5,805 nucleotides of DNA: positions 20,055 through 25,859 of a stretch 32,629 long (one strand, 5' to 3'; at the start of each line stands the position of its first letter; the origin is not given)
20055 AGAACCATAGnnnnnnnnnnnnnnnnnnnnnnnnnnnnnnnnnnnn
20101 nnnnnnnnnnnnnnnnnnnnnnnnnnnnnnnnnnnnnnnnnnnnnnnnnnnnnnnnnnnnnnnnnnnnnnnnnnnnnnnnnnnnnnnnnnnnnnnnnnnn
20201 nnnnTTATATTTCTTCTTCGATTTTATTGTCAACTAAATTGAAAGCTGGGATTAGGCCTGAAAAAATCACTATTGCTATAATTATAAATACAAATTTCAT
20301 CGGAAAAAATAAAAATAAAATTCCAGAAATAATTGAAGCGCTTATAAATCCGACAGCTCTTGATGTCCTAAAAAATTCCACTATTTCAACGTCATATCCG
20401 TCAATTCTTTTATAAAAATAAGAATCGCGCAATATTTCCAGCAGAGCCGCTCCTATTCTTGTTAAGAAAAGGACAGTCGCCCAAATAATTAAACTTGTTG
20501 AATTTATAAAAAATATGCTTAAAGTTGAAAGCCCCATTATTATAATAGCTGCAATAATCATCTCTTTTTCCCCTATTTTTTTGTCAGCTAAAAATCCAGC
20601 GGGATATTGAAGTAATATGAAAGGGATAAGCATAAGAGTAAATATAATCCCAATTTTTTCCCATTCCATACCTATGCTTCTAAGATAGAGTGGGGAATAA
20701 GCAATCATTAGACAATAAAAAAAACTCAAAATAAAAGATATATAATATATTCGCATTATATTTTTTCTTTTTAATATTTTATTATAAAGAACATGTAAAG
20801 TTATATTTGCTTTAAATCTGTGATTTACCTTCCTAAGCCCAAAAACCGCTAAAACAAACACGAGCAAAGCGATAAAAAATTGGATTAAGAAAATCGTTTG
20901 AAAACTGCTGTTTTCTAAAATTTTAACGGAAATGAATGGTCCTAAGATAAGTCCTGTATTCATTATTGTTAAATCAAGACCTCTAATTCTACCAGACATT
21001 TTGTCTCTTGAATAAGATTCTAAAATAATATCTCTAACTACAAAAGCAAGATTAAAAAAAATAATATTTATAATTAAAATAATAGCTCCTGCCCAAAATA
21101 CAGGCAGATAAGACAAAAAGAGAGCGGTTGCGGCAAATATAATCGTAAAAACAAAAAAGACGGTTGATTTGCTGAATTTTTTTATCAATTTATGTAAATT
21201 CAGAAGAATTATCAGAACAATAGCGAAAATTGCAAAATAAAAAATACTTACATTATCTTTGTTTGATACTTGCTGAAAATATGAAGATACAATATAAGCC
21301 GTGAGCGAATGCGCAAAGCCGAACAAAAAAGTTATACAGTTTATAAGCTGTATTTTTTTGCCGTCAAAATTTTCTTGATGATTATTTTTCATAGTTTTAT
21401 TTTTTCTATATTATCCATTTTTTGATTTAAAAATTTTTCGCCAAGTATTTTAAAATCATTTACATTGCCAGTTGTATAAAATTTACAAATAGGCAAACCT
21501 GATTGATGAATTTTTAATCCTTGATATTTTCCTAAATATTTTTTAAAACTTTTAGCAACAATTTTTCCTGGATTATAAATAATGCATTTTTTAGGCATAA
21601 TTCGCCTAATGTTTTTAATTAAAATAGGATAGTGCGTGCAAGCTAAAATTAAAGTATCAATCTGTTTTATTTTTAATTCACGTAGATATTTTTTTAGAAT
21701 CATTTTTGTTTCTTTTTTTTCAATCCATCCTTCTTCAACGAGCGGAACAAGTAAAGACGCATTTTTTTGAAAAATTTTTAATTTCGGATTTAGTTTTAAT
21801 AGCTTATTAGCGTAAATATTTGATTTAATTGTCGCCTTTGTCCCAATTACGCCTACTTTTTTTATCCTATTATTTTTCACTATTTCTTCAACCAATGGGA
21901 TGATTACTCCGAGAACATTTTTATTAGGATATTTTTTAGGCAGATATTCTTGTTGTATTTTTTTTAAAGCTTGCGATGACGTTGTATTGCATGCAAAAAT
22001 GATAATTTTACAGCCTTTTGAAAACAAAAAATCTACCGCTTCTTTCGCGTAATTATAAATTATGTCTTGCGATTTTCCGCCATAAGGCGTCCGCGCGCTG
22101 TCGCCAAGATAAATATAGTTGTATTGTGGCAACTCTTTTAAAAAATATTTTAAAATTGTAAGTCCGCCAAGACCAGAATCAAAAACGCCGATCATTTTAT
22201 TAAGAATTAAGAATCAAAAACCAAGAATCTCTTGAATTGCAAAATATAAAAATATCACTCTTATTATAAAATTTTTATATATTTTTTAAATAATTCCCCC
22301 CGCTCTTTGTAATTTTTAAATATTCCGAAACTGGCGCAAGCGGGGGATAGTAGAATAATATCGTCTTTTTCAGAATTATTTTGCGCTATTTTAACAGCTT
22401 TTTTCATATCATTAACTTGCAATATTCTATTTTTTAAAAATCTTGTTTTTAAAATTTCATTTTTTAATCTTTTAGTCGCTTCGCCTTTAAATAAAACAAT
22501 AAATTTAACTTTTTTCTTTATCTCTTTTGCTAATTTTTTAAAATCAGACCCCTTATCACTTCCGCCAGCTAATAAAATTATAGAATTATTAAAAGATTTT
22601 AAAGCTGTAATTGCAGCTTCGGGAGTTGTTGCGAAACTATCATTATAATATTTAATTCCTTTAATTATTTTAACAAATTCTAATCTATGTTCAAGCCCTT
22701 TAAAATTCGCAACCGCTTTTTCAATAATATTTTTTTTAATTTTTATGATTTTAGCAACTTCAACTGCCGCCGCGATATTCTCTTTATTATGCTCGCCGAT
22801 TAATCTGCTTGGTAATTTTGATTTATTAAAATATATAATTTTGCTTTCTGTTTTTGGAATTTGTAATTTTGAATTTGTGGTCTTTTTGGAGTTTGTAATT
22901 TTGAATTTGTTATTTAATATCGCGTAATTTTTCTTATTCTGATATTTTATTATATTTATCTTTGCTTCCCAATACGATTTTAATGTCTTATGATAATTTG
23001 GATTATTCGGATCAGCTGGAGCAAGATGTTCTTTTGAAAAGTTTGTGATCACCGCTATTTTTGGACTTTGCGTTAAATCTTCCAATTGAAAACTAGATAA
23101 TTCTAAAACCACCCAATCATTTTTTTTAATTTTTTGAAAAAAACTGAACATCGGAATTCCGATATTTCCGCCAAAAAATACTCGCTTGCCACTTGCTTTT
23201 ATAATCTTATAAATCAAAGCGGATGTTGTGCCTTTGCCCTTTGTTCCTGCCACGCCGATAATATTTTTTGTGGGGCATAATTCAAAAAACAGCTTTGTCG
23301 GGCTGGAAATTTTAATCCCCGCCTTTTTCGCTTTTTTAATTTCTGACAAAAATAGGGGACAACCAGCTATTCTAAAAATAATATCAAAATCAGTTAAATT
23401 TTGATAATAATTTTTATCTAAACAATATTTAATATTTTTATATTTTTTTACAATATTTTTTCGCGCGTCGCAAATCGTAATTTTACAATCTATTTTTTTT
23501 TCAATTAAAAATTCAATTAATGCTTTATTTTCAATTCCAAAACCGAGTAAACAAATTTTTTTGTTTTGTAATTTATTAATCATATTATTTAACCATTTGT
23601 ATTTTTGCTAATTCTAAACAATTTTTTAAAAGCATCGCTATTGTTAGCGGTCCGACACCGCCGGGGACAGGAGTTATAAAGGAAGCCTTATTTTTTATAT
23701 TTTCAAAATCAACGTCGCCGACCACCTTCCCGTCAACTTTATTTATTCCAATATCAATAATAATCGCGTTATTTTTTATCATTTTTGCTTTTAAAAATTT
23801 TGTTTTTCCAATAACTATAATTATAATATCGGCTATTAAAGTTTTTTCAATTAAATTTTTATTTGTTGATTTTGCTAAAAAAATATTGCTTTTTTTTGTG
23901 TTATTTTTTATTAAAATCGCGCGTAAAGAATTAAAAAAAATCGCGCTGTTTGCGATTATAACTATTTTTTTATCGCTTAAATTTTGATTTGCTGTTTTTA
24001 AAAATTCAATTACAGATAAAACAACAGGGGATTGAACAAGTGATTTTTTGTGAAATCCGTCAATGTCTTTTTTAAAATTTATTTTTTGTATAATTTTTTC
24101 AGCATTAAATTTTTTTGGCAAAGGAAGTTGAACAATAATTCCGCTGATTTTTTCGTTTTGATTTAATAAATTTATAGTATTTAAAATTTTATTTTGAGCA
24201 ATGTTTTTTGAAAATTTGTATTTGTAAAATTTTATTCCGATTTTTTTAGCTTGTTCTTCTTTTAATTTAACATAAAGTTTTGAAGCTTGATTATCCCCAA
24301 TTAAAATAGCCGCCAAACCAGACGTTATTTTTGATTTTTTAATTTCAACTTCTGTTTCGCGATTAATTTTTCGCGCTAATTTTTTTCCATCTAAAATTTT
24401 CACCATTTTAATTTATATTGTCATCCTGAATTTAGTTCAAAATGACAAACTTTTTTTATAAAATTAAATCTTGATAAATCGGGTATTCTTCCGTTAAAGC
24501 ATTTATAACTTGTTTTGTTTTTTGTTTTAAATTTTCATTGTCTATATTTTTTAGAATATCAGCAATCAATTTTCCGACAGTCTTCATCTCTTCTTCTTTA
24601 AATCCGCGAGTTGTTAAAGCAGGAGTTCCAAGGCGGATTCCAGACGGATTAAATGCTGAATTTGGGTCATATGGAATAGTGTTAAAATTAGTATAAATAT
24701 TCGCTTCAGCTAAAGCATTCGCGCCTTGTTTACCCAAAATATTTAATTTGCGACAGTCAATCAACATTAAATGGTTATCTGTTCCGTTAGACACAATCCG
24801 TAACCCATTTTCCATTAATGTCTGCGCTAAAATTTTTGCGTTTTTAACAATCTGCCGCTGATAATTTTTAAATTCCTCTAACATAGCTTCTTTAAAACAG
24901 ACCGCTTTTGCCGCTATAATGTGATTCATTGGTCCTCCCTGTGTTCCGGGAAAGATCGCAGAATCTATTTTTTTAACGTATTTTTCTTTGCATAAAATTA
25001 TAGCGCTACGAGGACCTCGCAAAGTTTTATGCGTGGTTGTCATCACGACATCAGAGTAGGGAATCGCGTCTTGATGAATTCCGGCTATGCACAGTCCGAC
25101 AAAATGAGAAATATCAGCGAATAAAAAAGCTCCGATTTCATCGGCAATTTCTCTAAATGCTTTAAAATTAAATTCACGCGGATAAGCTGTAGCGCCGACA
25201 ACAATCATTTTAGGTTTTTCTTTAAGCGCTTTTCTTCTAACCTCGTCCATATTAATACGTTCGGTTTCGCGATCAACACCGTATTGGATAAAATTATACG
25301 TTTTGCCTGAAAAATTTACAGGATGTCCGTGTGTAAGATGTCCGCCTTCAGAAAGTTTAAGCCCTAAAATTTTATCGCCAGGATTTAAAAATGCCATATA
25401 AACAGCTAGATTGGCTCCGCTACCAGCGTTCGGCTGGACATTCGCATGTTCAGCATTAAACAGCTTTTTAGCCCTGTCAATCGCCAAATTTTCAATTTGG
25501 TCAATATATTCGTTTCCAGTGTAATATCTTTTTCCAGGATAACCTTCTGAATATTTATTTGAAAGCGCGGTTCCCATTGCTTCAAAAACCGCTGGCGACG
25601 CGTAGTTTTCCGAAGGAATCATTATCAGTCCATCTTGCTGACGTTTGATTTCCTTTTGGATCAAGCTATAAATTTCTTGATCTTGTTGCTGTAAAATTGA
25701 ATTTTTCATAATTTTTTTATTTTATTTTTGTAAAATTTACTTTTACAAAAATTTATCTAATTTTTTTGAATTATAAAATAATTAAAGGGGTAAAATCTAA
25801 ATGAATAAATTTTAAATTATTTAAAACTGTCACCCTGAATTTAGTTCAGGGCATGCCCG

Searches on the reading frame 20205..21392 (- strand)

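Call 49: search_protein_families(library=pfam, proteins=[window:20205-21392:-], max_evalue=0.001)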
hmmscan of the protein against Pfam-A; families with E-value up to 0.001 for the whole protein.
window:20205-21392:- (395 aa): 3 families
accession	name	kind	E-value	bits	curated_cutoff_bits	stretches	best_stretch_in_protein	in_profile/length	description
PF07690.21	MFS_1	-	1.4e-29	103.6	33.4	2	19-317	3-310/347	Major Facilitator Superfamily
PF12832.13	MFS_1_like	-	4.3e-05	23.2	25.2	1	228-384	14-173/373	MFS_1 like family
PF13347.12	MFS_2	-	0.0009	18.3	27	1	157-327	164-340/427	MFS/sugar transport protein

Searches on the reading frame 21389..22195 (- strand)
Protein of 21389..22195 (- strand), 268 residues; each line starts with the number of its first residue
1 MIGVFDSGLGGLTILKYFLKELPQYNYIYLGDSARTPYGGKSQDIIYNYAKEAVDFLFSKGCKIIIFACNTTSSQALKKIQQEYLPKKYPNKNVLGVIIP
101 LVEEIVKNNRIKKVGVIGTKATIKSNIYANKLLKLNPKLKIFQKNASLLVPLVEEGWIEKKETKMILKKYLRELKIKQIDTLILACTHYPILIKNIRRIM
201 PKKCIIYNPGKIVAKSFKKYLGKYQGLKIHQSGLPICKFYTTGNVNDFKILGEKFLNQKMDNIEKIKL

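Call 49: search_protein_families(library=pfam, proteins=[window:21389-22195:-], max_evalue=0.001)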
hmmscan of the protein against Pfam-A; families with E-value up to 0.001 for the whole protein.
window:21389-22195:- (268 aa): 1 family
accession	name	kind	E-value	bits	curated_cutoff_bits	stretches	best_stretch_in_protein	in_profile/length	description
PF01177.27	Asp_Glu_race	-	1.1e-13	51.9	31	1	23-205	26-201/211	Asp/Glu/Hydantoin racemase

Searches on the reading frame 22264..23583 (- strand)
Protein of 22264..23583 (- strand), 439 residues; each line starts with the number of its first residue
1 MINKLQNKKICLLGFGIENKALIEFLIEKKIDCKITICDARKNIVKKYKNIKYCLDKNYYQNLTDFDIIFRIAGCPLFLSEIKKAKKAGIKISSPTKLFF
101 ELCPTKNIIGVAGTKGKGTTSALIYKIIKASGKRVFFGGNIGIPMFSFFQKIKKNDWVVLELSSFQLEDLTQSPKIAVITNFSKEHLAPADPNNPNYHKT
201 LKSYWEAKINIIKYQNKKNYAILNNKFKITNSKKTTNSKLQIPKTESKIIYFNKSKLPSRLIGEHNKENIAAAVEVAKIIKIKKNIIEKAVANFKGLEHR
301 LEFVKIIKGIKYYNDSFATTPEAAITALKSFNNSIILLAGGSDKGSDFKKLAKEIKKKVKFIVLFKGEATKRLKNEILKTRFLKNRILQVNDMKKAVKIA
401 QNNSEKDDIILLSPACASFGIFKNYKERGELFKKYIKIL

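Call 49: search_protein_families(library=pfam, proteins=[window:22264-23583:-], max_evalue=0.001)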
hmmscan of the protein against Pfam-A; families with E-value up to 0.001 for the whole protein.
window:22264-23583:- (439 aa): 4 families
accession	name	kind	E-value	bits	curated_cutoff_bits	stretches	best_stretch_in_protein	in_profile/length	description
PF08245.18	Mur_ligase_M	-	1.3e-21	77.9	24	1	111-276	1-199/200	Mur ligase middle domain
PF02875.26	Mur_ligase_C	-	8.5e-16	59.4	28.4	1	299-416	1-127/127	Mur ligase, glutamate ligase domain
PF21799.2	MurD-like_N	-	4.7e-05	24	27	1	8-92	1-86/88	Mur ligase MurD-like, N-terminal domain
PF21377.3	MurD_N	-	0.00081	19.8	24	0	9-42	1-33/76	MurD N-terminal domain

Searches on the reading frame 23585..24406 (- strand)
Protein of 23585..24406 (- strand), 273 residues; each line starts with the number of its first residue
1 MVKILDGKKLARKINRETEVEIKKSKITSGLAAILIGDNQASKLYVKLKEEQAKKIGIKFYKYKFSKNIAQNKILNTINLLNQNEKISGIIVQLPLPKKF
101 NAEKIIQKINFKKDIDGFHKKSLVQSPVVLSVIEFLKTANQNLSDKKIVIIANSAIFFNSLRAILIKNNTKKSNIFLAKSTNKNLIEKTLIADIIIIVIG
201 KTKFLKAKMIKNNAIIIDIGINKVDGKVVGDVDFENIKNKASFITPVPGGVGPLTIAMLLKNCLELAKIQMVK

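Call 49: search_protein_families(library=pfam, proteins=[window:23585-24406:-], max_evalue=0.001)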
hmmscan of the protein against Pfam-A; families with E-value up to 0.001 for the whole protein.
window:23585-24406:- (273 aa): 2 families
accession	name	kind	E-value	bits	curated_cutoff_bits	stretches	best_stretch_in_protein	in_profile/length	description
PF02882.25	THF_DHG_CYH_C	-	1.7e-41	141.7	27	1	120-270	11-159/160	Tetrahydrofolate dehydrogenase/cyclohydrolase, NAD(P)-binding domain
PF00763.28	THF_DHG_CYH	-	1.9e-32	112.4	32.8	1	5-116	1-115/115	Tetrahydrofolate dehydrogenase/cyclohydrolase, catalytic domain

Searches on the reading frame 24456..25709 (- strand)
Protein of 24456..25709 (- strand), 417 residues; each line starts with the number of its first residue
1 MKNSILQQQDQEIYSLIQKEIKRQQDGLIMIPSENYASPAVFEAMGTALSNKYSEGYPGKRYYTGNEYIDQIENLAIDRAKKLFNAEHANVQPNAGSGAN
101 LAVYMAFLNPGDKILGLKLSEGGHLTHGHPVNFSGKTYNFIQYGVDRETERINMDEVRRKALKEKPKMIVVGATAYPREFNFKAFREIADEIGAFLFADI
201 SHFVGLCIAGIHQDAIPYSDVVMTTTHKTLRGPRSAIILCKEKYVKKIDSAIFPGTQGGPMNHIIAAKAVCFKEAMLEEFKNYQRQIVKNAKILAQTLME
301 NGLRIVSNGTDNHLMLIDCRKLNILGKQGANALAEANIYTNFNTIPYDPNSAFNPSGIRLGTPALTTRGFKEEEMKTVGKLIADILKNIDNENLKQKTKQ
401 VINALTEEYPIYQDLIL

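Call 49: search_protein_families(library=pfam, proteins=[window:24456-25709:-], max_evalue=0.001)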
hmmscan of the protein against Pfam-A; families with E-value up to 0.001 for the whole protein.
window:24456-25709:- (417 aa): 4 families
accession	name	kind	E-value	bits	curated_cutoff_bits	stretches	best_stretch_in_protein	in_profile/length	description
PF00464.25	SHMT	-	1.6e-158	527.9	27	1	6-382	1-399/399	Serine hydroxymethyltransferase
PF01276.26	OKR_DC_1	-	1.2e-06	28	27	1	78-388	73-392/417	Orn/Lys/Arg decarboxylase, major domain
PF00155.27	Aminotran_1_2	-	3.8e-06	26.8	19.7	1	72-365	47-349/361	Aminotransferase class I and II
PF01212.27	Beta_elim_lyase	-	2e-05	24.5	27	1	78-315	39-283/288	Beta-eliminating lyase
